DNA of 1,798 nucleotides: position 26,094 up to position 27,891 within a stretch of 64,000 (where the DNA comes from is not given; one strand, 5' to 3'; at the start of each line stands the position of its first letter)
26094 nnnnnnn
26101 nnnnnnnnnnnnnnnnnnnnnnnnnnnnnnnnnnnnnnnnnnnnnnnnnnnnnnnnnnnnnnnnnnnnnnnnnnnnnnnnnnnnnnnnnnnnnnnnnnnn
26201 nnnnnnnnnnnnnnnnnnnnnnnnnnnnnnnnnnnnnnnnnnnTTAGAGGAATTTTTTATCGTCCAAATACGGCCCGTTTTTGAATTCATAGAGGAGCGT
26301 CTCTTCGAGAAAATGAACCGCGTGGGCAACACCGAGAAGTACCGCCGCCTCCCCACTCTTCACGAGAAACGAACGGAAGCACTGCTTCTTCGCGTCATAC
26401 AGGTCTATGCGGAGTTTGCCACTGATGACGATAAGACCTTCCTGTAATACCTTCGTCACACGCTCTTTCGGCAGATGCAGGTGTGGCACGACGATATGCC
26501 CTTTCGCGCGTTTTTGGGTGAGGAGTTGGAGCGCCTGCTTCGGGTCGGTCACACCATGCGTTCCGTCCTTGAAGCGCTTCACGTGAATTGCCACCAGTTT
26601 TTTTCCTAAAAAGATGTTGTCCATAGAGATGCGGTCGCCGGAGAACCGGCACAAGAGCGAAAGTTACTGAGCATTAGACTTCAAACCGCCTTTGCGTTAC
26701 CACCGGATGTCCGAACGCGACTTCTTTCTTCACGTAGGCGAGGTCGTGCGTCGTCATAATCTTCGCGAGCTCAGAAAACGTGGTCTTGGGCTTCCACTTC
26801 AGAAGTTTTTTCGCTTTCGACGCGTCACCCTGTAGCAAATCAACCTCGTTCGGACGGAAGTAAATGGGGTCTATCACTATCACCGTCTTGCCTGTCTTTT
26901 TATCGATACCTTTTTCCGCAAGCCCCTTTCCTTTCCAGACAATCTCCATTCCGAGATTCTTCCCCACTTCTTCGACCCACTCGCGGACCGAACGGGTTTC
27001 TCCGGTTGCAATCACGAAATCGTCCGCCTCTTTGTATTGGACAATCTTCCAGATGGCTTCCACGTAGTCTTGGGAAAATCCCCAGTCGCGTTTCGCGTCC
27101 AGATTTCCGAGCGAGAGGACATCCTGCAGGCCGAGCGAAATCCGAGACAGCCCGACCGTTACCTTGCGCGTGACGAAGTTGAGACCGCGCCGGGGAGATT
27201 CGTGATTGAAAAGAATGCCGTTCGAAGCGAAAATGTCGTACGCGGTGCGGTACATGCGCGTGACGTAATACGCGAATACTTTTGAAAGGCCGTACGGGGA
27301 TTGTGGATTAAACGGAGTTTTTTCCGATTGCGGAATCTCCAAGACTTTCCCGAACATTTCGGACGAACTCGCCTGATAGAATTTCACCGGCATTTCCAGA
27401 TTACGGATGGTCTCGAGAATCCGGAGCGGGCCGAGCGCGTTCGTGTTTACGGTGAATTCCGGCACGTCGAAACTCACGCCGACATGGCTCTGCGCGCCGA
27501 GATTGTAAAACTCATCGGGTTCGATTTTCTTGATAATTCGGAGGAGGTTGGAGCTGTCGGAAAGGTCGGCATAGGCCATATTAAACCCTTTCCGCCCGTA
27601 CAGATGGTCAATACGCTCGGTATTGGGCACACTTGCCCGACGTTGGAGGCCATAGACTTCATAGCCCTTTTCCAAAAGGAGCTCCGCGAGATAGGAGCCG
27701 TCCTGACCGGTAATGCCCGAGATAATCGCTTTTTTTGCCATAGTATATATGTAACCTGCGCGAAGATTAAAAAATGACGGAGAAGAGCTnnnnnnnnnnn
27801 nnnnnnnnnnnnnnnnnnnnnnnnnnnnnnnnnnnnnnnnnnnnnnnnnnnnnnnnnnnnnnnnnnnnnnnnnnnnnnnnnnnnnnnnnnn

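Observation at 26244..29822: Cupin - Gmd - aldo/keto reductase - sugar C-methyltransferase: a GDP-linked branched-chain deoxy sugar (or deoxy-heptose) branch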

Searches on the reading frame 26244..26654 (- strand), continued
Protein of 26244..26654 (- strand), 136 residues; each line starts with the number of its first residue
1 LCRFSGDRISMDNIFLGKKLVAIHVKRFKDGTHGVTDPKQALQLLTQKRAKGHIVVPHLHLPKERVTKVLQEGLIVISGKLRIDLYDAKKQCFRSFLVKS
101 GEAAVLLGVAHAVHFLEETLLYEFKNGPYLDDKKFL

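Call 72: search_protein_families(library=ncbifam, proteins=[L095:6396-7055:+, L097:6388-7179:+], max_evalue=1e-10)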
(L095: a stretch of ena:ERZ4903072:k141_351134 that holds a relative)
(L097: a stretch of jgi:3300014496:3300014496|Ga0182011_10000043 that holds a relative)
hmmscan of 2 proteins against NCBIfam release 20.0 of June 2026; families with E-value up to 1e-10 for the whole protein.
L095:6396-7055:+ (219 aa): 48 families (the best 25 are shown)
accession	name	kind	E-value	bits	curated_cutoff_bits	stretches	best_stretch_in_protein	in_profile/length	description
NF009466.0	PRK12826.1-2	subfamily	1.3e-23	83.8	222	1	17-158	46-201/248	3-oxoacyl-ACP reductase FabG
TIGR01830.1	3oxo_ACP_reduc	equivalog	1.3e-19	70.9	297.75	1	20-151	44-188/239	3-oxoacyl-[acyl-carrier-protein] reductase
NF006123.0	PRK08267.1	equivalog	9.6e-18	64.3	261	1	37-185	66-230/261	SDR family oxidoreductase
NF004197.0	PRK05653.1-1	equivalog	3.3e-17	63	332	1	25-162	57-206/249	3-oxoacyl-ACP reductase FabG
NF009464.0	PRK12824.1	subfamily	4.2e-17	62.6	269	1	19-151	50-192/245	3-oxoacyl-ACP reductase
TIGR03971.1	SDR_subfam_1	subfamily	1.4e-16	60.6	300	1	47-167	92-222/271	mycofactocin-coupled SDR family oxidoreductase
NF005806.0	PRK07666.1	equivalog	1.8e-16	60.1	286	1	16-175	48-221/239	3-ketoacyl-ACP reductase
NF004196.0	PRK05650.1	equivalog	7.6e-16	58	297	1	29-211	56-257/272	SDR family oxidoreductase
NF004200.0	PRK05653.1-5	equivalog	1.2e-15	57.8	273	1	11-158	42-200/242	3-oxoacyl-ACP reductase FabG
NF040605.2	mycolic_FabG1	exception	1.4e-15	57.8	420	1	31-154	46-181/233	3-oxoacyl-ACP reductase FabG1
TIGR04316.1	dhbA_paeA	equivalog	1.5e-15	57.5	300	1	13-159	36-195/250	2,3-dihydro-2,3-dihydroxybenzoate dehydrogenase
NF047420.2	EF_P_mod_YmfI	equivalog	2.9e-15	56.7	238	1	15-159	43-192/236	elongation factor P 5-aminopentanone reductase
NF006074.0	PRK08220.1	equivalog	4.2e-15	56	312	1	20-160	43-196/251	2,3-dihydro-2,3-dihydroxybenzoate dehydrogenase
NF005594.0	PRK07326.1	equivalog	9.7e-15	54.7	271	1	26-180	56-221/237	SDR family oxidoreductase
NF052558.1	MBtsdlDhBudC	equivalog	1e-14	54.7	270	1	16-161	44-199/250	meso-2,3-butanediol dehydrogenase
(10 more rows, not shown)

L097:6388-7179:+ (263 aa): 0 families

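Call 79: find_encoding_contigs(protein=P0217, flank=6000, max_places=1)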
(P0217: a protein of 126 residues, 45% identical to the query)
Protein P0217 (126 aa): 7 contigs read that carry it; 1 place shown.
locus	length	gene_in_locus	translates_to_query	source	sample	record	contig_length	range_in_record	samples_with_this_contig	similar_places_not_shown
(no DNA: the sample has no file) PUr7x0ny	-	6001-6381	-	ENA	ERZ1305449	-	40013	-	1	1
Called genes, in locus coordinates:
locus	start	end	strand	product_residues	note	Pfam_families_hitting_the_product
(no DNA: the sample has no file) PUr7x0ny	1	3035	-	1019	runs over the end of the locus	-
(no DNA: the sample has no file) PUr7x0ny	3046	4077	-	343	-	PF00535:Glycos_transf_2, PF10111:Glyco_tranf_2_2, PF13641:Glyco_tranf_2_3, PF13632:Glyco_trans_2_3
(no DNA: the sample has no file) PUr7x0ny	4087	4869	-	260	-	PF13489:Methyltransf_23 (faint), PF08241:Methyltransf_11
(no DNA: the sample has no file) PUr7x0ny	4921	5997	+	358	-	PF01370:Epimerase, PF04321:RmlD_sub_bind, PF16363:GDP_Man_Dehyd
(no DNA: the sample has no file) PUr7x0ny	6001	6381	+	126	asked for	-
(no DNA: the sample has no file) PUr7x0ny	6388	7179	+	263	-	PF01370:Epimerase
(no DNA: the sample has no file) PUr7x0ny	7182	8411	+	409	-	PF08421:Methyltransf_13, PF13489:Methyltransf_23, PF08241:Methyltransf_11, PF08242:Methyltransf_12 (weak), PF13649:Methyltransf_25 (faint), PF08484:Methyltransf_14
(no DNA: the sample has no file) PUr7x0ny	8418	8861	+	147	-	PF14667:Polysacc_synt_C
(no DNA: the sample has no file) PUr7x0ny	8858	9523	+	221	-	PF00535:Glycos_transf_2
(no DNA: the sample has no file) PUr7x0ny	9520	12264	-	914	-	-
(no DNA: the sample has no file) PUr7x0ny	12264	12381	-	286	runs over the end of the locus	PF01370:Epimerase, PF02719:Polysacc_synt_2, PF04321:RmlD_sub_bind, PF16363:GDP_Man_Dehyd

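Call 80: find_encoding_contigs(protein=P0200, flank=6000, max_places=1)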
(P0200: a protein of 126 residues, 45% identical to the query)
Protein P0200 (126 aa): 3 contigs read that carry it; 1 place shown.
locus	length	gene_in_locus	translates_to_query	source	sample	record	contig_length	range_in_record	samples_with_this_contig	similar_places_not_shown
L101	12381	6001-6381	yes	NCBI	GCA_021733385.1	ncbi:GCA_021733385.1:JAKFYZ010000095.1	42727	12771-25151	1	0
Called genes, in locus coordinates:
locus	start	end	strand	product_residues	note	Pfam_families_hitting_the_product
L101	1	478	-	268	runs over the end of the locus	PF05050:Methyltransf_21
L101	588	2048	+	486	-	PF05159:Capsule_synth (weak)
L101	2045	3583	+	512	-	PF01943:Polysacc_synt, PF13440:Polysacc_synt_3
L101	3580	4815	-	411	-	PF13579:Glyco_trans_4_4 (faint), PF00534:Glycos_transf_1, PF13692:Glyco_trans_1_4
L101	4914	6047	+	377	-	PF01370:Epimerase, PF04321:RmlD_sub_bind, PF05368:NmrA (faint), PF16363:GDP_Man_Dehyd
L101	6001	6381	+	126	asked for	PF19480:DUF6016 (weak)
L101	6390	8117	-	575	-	-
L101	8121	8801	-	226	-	PF13489:Methyltransf_23, PF08241:Methyltransf_11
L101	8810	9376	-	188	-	PF08241:Methyltransf_11, PF13489:Methyltransf_23 (weak), PF08242:Methyltransf_12 (weak)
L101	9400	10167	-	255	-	PF13489:Methyltransf_23, PF05175:MTS (weak), PF08003:Methyltransf_9, PF03848:TehB (weak), PF13847:Methyltransf_31, PF08241:Methyltransf_11, PF08242:Methyltransf_12, PF13649:Methyltransf_25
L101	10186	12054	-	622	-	PF13522:GATase_6, PF13537:GATase_7, PF00733:Asn_synthase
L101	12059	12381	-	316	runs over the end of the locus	PF00535:Glycos_transf_2, PF10111:Glyco_tranf_2_2 (faint), PF13641:Glyco_tranf_2_3 (weak)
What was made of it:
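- Gmd/cupin occurs alone in L101 (call 80).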

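Call 81: find_encoding_contigs(protein=P0239, flank=6000, max_places=1)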
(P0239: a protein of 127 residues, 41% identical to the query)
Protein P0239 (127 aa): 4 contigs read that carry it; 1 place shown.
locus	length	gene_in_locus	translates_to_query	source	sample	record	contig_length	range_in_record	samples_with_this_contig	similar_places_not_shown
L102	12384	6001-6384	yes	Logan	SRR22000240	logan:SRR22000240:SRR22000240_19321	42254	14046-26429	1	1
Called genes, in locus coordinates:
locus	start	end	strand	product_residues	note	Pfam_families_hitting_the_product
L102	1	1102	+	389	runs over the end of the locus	PF13439:Glyco_transf_4 (faint), PF20706:GT4-conflict, PF00534:Glycos_transf_1, PF13692:Glyco_trans_1_4, PF13524:Glyco_trans_1_2 (weak)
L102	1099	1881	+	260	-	PF10096:DUF2334 (faint)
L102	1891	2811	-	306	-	PF05050:Methyltransf_21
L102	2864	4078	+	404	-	PF08421:Methyltransf_13, PF13489:Methyltransf_23, PF08242:Methyltransf_12, PF08484:Methyltransf_14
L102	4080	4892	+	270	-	PF00248:Aldo_ket_red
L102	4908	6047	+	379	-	PF01370:Epimerase, PF04321:RmlD_sub_bind, PF05368:NmrA (weak), PF16363:GDP_Man_Dehyd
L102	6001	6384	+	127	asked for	PF19480:DUF6016 (faint)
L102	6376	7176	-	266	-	PF00535:Glycos_transf_2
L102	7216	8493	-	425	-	PF01943:Polysacc_synt, PF13440:Polysacc_synt_3 (weak)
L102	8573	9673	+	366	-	PF01075:Glyco_transf_9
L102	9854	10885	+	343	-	PF01565:FAD_binding_4, PF02873:MurB_C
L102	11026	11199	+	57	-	-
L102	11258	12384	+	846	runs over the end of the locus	PF07517:SecA_DEAD, PF01043:SecA_PP_bind, PF21090:P-loop_SecA, PF07516:SecA_SW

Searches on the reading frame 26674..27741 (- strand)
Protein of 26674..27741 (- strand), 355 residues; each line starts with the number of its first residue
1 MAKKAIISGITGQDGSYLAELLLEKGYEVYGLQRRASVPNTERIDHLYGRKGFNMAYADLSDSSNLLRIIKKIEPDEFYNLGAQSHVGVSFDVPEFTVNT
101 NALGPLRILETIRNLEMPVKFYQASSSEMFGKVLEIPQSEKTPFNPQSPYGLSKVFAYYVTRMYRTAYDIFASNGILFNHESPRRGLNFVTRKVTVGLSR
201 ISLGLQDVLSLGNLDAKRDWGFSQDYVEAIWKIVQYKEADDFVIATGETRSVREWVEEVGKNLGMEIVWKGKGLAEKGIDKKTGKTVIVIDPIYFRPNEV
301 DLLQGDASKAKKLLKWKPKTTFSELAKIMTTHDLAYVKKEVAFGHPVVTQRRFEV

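Call 3: search_protein_families(library=pfam, proteins=[window:26674-27741:-], max_evalue=0.01)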
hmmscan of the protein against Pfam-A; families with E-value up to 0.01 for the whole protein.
window:26674-27741:- (355 aa): 3 families
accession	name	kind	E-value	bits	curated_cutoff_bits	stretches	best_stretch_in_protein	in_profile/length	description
PF16363.11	GDP_Man_Dehyd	-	2.9e-131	438.3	27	1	7-329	2-332/332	GDP-mannose 4,6 dehydratase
PF01370.27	Epimerase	-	8.6e-63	212.4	20.9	1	6-244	2-239/240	NAD dependent epimerase/dehydratase family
PF04321.23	RmlD_sub_bind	-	9.4e-08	31.9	27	1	5-155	3-130/287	RmlD substrate binding domain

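Call 5: search_protein_families(library=ncbifam, proteins=[window:26674-27741:-], max_evalue=0.01)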
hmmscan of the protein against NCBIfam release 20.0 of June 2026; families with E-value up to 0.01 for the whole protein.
window:26674-27741:- (355 aa): 13 families
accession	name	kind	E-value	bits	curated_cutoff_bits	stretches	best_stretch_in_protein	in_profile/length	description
TIGR01472.1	gmd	equivalog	1.6e-147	491.1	415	1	3-336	1-341/342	GDP-mannose 4,6-dehydratase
TIGR04180.1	EDH_00030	hypoth_equivalog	5.2e-29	101.2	475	1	6-320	2-296/297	NAD-dependent 4,6-dehydratase LegB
TIGR01181.1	dTDP_gluc_dehyt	equivalog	1.6e-27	96.4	365.1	1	6-324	3-302/321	dTDP-glucose 4,6-dehydratase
TIGR02622.1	CDP_4_6_dhtase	equivalog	3.8e-20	72.3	278.45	1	3-168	5-172/352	CDP-glucose 4,6-dehydratase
TIGR01179.1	galE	equivalog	1.3e-16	60.3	262.3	1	6-167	3-162/332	UDP-glucose 4-epimerase GalE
NF007490.0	PRK10084.1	subfamily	1.5e-14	53.7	649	1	6-324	4-325/361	dTDP-glucose 4,6-dehydratase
NF007582.0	PRK10217.1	equivalog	2.1e-14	53.4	698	1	34-324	34-322/355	dTDP-glucose 4,6-dehydratase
NF007956.0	PRK10675.1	subfamily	1.7e-08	34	394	1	5-157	3-156/338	UDP-glucose 4-epimerase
NF043036.1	ErythonDh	equivalog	3.4e-08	33.1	325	1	4-161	2-160/321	D-erythronate dehydrogenase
TIGR01214.1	rmlD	equivalog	1.2e-05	24.6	224.05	1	6-175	3-149/285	dTDP-4-dehydrorhamnose reductase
NF011728.1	PRK15181.1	equivalog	0.0012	18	760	1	77-180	93-195/348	Vi polysaccharide biosynthesis UDP-N-acetylglucosaminuronic acid C-4 epimerase TviC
TIGR02197.1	heptose_epim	equivalog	0.0019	17.4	274.6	1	51-161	37-150/316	ADP-glyceromanno-heptose 6-epimerase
NF041015.1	UDPsulfquin_syn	equivalog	0.0029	16.6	575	0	42-126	55-144/384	UDP-sulfoquinovose synthase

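Call 8: search_solved_structures(query=window:26674-27741:-, max_evalue=1e-20)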
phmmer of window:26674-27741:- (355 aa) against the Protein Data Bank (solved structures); distinct sequences matched with E-value up to 1e-20: 13.
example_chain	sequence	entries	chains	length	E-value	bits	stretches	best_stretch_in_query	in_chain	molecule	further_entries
2z1m_A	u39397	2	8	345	7.2e-124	416.7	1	2-338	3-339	GDP-D-mannose dehydratase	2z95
7kf3_A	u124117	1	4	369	1.5e-121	409.1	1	1-340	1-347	GDP-mannose 4,6-dehydratase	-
6gpj_A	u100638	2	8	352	4.2e-120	404.4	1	3-335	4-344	GDP-mannose 4,6 dehydratase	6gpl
1t2a_A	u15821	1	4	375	4.6e-120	404.2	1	3-336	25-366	GDP-mannose 4,6 dehydratase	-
5in4_A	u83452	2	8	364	6.9e-120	403.6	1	5-335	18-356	GDP-mannose 4,6 dehydratase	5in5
6gpk_A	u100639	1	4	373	1.3e-119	402.7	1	3-335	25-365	GDP-mannose 4,6 dehydratase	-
6q94_B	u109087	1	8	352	1.5e-119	402.5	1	3-335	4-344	GDP-mannose 4,6 dehydratase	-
1db3_A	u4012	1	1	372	4.6e-115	387.8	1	3-340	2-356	GDP-MANNOSE 4,6-DEHYDRATASE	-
5uzh_A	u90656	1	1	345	1.4e-114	386.2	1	3-335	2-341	NafoA.00085.b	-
1n7g_A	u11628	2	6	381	7.4e-103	347.6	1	3-341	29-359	GDP-D-mannose-4,6-dehydratase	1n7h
1rpn_A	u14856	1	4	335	1.5e-90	307.2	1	1-340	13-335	GDP-mannose 4,6-dehydratase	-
2pk3_A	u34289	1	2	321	3.8e-34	121.7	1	3-322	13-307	GDP-6-deoxy-D-lyxo-4-hexulose reductase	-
7us5_A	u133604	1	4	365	2.1e-33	119.2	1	1-332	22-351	GDP-D-GLYCERO-D-MANNO-HEPTOSE 4,6-DEHYDRATASE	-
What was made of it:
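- Closest known: Campylobacter jejuni GDP-6-deoxyheptose pathways. Different: The dehydratase belongs to a different SDR branch (119 bits against this Gmd, call 8).
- Tried and rejected: Heptose dehydratase identity: rejected on scores (calls 5, 8).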

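Call 68: search_solved_structures(query=window:26674-27741:-, max_evalue=1e-110, show_alignments=2)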
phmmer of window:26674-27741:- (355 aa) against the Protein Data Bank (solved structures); distinct sequences matched with E-value up to 1e-110: 9.
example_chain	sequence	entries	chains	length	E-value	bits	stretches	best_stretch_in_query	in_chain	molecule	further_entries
2z1m_A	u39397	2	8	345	7.2e-124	416.7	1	2-338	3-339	GDP-D-mannose dehydratase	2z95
7kf3_A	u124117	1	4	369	1.5e-121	409.1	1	1-340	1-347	GDP-mannose 4,6-dehydratase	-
6gpj_A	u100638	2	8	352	4.2e-120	404.4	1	3-335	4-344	GDP-mannose 4,6 dehydratase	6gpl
1t2a_A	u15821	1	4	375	4.6e-120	404.2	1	3-336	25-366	GDP-mannose 4,6 dehydratase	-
5in4_A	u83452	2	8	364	6.9e-120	403.6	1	5-335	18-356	GDP-mannose 4,6 dehydratase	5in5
6gpk_A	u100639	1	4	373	1.3e-119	402.7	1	3-335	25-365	GDP-mannose 4,6 dehydratase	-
6q94_B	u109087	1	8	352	1.5e-119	402.5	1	3-335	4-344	GDP-mannose 4,6 dehydratase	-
1db3_A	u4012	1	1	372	4.6e-115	387.8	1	3-340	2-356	GDP-MANNOSE 4,6-DEHYDRATASE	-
5uzh_A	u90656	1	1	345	1.4e-114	386.2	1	3-335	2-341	NafoA.00085.b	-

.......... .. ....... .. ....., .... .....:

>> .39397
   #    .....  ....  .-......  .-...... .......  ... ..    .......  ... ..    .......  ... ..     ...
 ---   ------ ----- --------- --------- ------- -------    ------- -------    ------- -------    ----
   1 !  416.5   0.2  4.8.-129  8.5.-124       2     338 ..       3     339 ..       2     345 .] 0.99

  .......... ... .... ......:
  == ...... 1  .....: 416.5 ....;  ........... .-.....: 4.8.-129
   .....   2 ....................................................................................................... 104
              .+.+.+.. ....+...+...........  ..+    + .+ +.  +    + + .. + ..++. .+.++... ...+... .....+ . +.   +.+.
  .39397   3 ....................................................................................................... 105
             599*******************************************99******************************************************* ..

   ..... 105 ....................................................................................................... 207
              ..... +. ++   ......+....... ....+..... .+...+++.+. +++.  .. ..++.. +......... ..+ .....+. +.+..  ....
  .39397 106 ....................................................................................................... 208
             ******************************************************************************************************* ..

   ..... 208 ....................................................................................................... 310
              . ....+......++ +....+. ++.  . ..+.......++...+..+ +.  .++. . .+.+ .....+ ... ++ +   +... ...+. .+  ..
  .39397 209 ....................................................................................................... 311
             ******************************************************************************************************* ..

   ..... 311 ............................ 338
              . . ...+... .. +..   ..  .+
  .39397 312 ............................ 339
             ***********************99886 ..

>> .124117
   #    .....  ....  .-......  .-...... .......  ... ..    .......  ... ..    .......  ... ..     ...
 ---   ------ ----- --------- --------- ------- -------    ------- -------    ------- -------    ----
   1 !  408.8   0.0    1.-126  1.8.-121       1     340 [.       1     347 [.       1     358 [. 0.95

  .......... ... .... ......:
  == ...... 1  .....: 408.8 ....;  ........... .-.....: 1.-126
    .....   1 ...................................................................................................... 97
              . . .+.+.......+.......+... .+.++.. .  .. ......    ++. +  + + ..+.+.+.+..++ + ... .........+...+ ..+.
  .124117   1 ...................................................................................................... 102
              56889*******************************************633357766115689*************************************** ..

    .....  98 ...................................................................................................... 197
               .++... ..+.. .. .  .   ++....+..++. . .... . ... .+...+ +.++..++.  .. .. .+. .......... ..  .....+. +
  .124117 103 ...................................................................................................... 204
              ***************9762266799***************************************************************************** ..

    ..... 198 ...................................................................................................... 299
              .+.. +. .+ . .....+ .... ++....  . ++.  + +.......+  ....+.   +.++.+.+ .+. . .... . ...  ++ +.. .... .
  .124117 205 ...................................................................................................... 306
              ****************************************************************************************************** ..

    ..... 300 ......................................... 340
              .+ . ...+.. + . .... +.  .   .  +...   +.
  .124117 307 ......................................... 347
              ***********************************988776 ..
